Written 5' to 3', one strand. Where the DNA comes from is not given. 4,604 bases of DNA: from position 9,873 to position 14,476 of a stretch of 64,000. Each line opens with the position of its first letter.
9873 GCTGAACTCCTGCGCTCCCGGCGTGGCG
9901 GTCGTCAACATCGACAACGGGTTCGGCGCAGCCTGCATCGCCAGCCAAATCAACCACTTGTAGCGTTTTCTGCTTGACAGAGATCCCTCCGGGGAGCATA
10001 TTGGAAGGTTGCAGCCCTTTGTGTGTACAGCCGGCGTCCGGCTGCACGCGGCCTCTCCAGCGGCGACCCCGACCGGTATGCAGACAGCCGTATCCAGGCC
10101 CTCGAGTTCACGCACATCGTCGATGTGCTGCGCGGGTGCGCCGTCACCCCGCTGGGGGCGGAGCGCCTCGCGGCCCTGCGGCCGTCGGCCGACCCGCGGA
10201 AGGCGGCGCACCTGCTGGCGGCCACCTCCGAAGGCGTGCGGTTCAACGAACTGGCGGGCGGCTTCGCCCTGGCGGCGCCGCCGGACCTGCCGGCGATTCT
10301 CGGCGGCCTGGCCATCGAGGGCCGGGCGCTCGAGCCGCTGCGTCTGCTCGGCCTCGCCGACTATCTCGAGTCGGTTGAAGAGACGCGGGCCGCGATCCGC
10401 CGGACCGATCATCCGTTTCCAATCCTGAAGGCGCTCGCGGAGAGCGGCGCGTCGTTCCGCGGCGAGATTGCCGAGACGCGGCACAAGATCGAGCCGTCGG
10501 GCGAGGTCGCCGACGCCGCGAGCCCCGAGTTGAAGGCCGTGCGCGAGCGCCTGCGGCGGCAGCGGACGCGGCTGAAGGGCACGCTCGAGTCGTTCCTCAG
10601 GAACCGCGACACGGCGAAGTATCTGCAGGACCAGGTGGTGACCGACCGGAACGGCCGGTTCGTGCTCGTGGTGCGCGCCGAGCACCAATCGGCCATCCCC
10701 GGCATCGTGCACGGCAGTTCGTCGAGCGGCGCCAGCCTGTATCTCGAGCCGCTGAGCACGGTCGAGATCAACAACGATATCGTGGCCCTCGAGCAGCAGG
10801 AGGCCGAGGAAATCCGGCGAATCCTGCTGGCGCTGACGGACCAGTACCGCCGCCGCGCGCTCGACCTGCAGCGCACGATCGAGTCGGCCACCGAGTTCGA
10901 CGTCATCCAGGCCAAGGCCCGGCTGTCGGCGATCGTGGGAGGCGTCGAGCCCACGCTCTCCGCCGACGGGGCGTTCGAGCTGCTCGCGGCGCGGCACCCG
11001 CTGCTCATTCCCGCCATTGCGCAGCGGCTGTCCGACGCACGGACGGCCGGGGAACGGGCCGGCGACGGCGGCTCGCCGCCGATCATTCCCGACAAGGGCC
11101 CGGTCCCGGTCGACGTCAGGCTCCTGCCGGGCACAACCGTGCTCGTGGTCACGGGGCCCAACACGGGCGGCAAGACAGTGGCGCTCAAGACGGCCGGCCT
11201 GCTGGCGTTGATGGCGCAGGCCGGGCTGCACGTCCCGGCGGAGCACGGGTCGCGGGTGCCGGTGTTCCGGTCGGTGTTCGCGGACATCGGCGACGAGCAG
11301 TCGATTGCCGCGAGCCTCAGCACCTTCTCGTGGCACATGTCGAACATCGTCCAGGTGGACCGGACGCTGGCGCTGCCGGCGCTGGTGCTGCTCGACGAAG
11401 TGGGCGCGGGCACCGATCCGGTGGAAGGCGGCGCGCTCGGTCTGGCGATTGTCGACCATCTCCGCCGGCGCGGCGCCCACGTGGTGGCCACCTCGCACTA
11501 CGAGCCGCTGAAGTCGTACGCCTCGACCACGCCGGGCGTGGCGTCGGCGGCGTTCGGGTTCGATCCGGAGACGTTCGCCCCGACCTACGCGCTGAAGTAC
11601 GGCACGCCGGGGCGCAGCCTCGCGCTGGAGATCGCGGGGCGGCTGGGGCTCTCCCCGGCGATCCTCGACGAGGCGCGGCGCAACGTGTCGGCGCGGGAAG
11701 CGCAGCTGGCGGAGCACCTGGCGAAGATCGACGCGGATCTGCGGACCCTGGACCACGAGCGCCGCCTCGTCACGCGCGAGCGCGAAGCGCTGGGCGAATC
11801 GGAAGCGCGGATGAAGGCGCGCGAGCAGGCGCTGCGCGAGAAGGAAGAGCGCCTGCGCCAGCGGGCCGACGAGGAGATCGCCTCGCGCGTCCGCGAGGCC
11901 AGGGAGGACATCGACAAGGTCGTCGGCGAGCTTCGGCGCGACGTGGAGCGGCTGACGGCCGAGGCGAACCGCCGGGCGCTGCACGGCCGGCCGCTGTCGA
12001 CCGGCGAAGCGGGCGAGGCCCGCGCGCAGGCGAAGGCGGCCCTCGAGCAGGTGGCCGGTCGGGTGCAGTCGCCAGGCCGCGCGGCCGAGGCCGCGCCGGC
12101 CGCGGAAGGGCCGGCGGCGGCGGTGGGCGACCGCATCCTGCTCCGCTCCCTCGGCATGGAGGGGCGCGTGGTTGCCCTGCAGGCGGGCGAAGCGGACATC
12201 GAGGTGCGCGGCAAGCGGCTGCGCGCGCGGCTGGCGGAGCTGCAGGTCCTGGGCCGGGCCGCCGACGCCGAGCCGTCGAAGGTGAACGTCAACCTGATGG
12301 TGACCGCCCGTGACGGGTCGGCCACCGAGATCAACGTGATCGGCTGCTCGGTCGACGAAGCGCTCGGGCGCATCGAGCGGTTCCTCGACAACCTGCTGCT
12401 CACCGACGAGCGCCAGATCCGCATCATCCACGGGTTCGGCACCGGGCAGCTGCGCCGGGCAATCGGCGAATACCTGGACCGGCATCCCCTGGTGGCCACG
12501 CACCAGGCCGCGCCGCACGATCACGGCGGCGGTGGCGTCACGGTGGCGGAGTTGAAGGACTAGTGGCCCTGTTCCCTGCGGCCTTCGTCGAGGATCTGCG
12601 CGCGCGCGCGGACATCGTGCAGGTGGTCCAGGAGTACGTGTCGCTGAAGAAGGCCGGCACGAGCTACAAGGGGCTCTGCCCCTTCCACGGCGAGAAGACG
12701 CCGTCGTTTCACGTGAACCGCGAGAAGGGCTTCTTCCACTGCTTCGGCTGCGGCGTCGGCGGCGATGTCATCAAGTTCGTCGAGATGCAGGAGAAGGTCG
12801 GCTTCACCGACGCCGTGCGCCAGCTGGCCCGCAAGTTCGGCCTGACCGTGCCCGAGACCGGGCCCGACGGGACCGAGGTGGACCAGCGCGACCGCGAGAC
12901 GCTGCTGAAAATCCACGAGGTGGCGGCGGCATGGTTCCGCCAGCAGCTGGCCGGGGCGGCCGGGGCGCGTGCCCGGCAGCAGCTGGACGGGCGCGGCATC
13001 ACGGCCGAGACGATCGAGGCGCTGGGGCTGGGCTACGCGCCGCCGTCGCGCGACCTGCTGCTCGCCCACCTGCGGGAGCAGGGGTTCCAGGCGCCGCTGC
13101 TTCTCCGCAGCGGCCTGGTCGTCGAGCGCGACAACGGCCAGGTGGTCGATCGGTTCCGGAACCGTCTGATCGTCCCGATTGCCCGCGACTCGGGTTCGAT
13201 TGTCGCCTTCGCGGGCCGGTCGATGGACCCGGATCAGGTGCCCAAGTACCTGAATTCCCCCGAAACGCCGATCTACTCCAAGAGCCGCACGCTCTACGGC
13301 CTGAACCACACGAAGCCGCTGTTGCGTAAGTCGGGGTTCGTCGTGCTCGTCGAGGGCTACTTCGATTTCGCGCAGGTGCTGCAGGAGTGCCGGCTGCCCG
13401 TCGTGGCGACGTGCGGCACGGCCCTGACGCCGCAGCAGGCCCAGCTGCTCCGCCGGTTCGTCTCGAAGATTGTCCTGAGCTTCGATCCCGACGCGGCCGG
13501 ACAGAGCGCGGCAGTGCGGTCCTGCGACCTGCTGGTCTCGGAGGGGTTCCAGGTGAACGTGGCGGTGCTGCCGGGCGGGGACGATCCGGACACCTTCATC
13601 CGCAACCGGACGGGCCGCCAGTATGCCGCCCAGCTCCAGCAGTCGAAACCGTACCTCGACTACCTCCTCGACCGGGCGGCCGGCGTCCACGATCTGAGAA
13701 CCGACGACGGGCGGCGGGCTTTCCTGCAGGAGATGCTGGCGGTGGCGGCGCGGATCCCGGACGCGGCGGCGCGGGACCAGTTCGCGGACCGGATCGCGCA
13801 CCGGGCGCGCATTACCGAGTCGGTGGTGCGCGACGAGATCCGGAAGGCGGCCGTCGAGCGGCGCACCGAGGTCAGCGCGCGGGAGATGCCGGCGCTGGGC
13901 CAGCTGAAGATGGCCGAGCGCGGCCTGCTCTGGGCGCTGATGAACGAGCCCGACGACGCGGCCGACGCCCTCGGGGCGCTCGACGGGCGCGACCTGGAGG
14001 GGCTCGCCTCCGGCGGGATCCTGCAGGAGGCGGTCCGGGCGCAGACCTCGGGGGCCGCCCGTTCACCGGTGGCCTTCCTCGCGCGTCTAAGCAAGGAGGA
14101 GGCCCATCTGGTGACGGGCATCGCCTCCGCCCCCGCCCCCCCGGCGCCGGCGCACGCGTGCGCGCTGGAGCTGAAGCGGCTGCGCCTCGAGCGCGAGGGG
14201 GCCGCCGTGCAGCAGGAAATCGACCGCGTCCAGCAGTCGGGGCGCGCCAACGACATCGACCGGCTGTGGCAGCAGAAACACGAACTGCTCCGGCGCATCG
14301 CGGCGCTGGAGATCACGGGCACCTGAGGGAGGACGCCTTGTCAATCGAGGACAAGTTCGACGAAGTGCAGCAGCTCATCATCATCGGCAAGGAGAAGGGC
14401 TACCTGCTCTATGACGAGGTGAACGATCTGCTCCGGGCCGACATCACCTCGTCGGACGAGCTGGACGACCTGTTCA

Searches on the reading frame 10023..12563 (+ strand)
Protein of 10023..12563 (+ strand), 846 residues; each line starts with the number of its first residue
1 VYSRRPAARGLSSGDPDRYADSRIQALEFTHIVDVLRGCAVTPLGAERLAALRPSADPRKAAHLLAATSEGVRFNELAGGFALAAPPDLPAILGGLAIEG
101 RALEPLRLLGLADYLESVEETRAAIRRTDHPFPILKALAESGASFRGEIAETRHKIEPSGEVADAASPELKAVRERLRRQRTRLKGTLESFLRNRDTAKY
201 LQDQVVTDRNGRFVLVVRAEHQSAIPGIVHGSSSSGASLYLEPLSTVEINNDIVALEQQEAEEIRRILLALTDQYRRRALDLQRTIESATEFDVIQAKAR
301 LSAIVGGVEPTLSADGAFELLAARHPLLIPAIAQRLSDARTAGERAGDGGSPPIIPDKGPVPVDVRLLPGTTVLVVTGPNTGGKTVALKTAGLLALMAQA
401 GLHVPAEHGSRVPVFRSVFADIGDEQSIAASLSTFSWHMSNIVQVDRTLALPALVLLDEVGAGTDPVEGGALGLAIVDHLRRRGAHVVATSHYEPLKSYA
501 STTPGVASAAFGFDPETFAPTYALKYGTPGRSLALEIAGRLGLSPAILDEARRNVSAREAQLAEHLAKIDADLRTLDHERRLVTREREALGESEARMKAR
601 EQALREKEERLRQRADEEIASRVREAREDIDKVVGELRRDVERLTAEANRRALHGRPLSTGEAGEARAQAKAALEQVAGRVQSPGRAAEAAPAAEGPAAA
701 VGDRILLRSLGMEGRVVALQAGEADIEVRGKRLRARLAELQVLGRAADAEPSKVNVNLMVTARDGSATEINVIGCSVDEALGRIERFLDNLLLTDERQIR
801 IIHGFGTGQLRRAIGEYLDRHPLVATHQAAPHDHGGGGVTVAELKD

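Call 49: search_protein_families(library=pfam, proteins=[window:10023-12563:+], max_evalue=0.001)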
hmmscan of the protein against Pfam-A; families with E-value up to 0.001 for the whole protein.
window:10023-12563:+ (846 aa): 2 families
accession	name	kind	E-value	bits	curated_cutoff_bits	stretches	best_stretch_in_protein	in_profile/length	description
PF00488.27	MutS_V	-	1.3e-27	97.4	30.2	1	375-555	2-184/188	MutS domain V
PF01713.27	Smr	-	8.8e-20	71.1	25.7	1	770-845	1-77/77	Smr domain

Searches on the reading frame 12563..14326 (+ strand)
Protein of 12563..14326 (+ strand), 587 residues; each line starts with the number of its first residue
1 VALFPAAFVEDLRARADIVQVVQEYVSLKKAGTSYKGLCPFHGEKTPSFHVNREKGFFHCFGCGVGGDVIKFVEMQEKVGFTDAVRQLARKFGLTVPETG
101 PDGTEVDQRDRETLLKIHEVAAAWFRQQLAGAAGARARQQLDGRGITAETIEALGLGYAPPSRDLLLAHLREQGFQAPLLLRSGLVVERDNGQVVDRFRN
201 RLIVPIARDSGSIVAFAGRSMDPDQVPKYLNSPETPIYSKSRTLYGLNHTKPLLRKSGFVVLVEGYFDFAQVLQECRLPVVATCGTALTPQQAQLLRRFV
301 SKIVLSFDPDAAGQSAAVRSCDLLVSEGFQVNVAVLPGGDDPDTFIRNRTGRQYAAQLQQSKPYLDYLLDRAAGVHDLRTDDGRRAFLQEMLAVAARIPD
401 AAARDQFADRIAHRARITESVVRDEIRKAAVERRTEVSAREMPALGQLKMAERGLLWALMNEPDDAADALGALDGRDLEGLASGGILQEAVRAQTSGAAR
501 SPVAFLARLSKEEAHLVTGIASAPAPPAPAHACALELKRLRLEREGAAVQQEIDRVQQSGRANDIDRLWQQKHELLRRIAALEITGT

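Call 49: search_protein_families(library=pfam, proteins=[window:12563-14326:+], max_evalue=0.001)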
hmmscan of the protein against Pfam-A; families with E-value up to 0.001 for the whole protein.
window:12563-14326:+ (587 aa): 7 families
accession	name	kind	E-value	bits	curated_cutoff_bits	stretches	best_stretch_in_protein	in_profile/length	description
PF01807.25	Zn_ribbon_DnaG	-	4.7e-38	129.4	24.9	1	6-98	3-95/98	CHC2 zinc finger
PF08275.17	DNAG_N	-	4e-36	124.4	26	1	124-250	1-127/128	DNA primase catalytic core, N-terminal domain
PF13155.12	Toprim_2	-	1.8e-16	60.7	22.1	1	261-346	1-88/88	Toprim-like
PF13662.12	Toprim_4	-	9.3e-12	45.4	25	1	260-333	3-83/85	Toprim domain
PF10410.14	DnaB_bind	-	1.6e-11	44.7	20.6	1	366-419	2-55/56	DnaB-helicase binding domain of primase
PF01751.28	Toprim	-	5e-08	33.5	23.1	1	260-325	2-85/96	Toprim domain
PF13362.12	Toprim_3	-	4.3e-05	24.3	27.2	1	260-348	2-91/95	Toprim domain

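Call 72: find_homologous_proteins(query=window:12563-14323:+, max_evalue=1e-30)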
Query window:12563-14323:+ (587 aa): 7997 proteins with E <= 1e-30 among 8000 candidates; the best 120 are listed.
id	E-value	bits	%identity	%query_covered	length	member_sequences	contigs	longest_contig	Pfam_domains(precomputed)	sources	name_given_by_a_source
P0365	0.0e+0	1277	99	100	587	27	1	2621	PF08275.18,PF13155.13,PF01807.26,PF13662.13,PF10410.15,PF01751.29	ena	-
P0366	0.0e+0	1193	92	100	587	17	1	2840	PF08275.18,PF13155.13,PF01807.26,PF13662.13,PF10410.15,PF01751.29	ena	-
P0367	0.0e+0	1180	91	100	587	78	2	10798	PF08275.18,PF13155.13,PF01807.26,PF13662.13,PF10410.15,PF01751.29,PF13362.13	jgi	-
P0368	0.0e+0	1177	91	100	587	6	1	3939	PF08275.18,PF13155.13,PF01807.26,PF13662.13,PF10410.15,PF01751.29,PF13362.13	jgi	-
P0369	0.0e+0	1172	91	100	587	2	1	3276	PF08275.18,PF13155.13,PF01807.26,PF13662.13,PF10410.15,PF01751.29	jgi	jgi:DNA primase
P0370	0.0e+0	1165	90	100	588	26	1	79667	PF08275.18,PF13155.13,PF01807.26,PF13662.13,PF10410.15,PF01751.29,PF13362.13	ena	-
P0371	0.0e+0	1163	89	100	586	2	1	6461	PF08275.18,PF13155.13,PF01807.26,PF13662.13,PF10410.15,PF01751.29,PF13362.13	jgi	-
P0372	0.0e+0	1128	86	100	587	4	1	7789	PF08275.18,PF13155.13,PF01807.26,PF13662.13,PF10410.15,PF01751.29,PF13362.13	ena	-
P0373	0.0e+0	1115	85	100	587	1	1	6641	PF08275.18,PF13155.13,PF01807.26,PF13662.13,PF10410.15,PF01751.29,PF13362.13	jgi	jgi:DNA primase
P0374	0.0e+0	1112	85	100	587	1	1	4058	PF08275.18,PF13155.13,PF01807.26,PF13662.13,PF10410.15,PF01751.29,PF13362.13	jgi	jgi:DNA primase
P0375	0.0e+0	1097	84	100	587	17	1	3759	PF08275.18,PF13155.13,PF01807.26,PF13662.13,PF10410.15,PF01751.29,PF13362.13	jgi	-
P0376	0.0e+0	1096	84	100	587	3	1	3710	PF08275.18,PF13155.13,PF01807.26,PF13662.13,PF10410.15,PF01751.29,PF13362.13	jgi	jgi:DNA primase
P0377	0.0e+0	1093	84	100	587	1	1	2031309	PF08275.18,PF13155.13,PF01807.26,PF13662.13,PF10410.15,PF01751.29,PF13362.13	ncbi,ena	-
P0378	0.0e+0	1092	84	100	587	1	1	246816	PF08275.18,PF13155.13,PF01807.26,PF13662.13,PF10410.15,PF01751.29,PF13362.13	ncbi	-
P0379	0.0e+0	1089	83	100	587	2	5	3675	PF08275.18,PF13155.13,PF01807.26,PF13662.13,PF10410.15,PF01751.29,PF13362.13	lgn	-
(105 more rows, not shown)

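Call 73: find_encoding_contigs(protein=P0370, flank=10000, max_places=3)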
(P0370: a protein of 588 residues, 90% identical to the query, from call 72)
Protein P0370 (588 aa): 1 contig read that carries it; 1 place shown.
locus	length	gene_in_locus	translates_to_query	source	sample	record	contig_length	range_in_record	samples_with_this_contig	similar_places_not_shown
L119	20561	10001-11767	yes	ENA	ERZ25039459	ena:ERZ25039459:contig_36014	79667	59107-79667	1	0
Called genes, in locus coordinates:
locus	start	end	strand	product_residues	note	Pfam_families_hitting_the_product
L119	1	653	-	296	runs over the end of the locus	PF04389:Peptidase_M28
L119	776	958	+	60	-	-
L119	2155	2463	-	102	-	PF10502:Peptidase_S26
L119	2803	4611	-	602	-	PF00009:GTP_EFTU, PF03144:GTP_EFTU_D2 (weak), PF00679:EFG_C, PF06421:LepA_C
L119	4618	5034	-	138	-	-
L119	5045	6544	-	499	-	PF13506:Glyco_transf_21, PF00535:Glycos_transf_2, PF13641:Glyco_tranf_2_3, PF13632:Glyco_trans_2_3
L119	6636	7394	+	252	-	PF00731:AIRC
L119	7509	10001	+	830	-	PF00488:MutS_V, PF01713:Smr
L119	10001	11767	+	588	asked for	PF01807:Zn_ribbon_DnaG, PF08275:DNAG_N, PF13662:Toprim_4, PF01751:Toprim, PF13155:Toprim_2, PF13362:Toprim_3 (weak), PF10410:DnaB_bind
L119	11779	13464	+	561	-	PF03979:Sigma70_r1_1, PF00140:Sigma70_r1_2, PF04542:Sigma70_r2, PF04539:Sigma70_r3, PF04545:Sigma70_r4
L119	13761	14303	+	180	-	PF24481:CT398_CC (weak), PF02591:Zn_ribbon_9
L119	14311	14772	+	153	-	PF00075:RNase_H (weak), PF13456:RVT_3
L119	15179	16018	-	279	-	-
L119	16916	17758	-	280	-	PF02578:Cu-oxidase_4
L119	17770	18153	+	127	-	PF01648:ACPS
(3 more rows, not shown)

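Call 74: find_encoding_contigs(protein=P0377, flank=10000, max_places=3)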
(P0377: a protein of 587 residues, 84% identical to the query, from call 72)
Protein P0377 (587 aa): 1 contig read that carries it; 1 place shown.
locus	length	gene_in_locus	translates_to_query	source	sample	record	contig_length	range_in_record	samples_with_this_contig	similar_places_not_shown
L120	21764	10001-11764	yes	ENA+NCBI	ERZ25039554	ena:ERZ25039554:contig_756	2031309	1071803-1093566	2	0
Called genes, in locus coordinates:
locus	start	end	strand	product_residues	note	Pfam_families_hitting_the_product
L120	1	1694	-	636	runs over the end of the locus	PF04389:Peptidase_M28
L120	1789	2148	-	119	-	-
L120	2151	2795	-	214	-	PF10502:Peptidase_S26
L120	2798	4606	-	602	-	PF00009:GTP_EFTU, PF03144:GTP_EFTU_D2 (weak), PF00679:EFG_C, PF06421:LepA_C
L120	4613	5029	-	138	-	-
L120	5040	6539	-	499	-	PF13506:Glyco_transf_21, PF00535:Glycos_transf_2, PF13641:Glyco_tranf_2_3, PF13632:Glyco_trans_2_3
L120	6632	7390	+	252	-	PF00731:AIRC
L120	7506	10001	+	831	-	PF00488:MutS_V, PF20297:MSSS (weak), PF01713:Smr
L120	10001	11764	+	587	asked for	PF01807:Zn_ribbon_DnaG, PF08275:DNAG_N, PF01751:Toprim, PF13155:Toprim_2, PF13362:Toprim_3 (faint), PF13662:Toprim_4, PF10410:DnaB_bind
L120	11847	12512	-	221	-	-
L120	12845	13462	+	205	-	PF04542:Sigma70_r2, PF04539:Sigma70_r3, PF04545:Sigma70_r4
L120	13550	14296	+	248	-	PF24481:CT398_CC (weak), PF02591:Zn_ribbon_9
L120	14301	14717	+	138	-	PF00075:RNase_H, PF13456:RVT_3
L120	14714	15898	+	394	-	PF00465:Fe-ADH, PF13685:Fe-ADH_2, PF25137:ADH_Fe_C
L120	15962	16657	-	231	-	-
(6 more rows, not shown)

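Call 75: find_encoding_contigs(protein=P0367, flank=10000, max_places=4)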
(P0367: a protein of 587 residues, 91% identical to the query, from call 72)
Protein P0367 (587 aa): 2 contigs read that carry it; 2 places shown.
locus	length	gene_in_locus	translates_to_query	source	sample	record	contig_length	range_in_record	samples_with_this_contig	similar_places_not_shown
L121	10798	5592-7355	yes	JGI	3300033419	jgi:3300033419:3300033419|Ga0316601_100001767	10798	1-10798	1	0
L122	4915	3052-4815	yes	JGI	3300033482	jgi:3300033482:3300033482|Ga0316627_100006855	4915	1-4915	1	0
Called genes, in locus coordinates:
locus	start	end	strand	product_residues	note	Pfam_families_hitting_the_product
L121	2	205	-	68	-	?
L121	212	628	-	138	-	-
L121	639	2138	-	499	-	PF13506:Glyco_transf_21, PF00535:Glycos_transf_2, PF13641:Glyco_tranf_2_3, PF13632:Glyco_trans_2_3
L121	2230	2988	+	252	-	PF00731:AIRC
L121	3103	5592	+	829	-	PF00488:MutS_V, PF01713:Smr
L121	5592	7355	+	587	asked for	PF01807:Zn_ribbon_DnaG, PF13362:Toprim_3 (faint), PF08275:DNAG_N, PF01751:Toprim, PF13155:Toprim_2, PF13662:Toprim_4, PF10410:DnaB_bind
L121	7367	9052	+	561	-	PF03979:Sigma70_r1_1, PF00140:Sigma70_r1_2, PF04542:Sigma70_r2, PF04539:Sigma70_r3, PF04545:Sigma70_r4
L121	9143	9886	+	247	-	PF24481:CT398_CC, PF02591:Zn_ribbon_9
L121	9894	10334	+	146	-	PF00075:RNase_H, PF13456:RVT_3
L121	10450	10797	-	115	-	?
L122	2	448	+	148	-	?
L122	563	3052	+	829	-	PF00488:MutS_V, PF01713:Smr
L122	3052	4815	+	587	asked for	PF01807:Zn_ribbon_DnaG, PF13362:Toprim_3 (faint), PF08275:DNAG_N, PF01751:Toprim, PF13155:Toprim_2, PF13662:Toprim_4, PF10410:DnaB_bind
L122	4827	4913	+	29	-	?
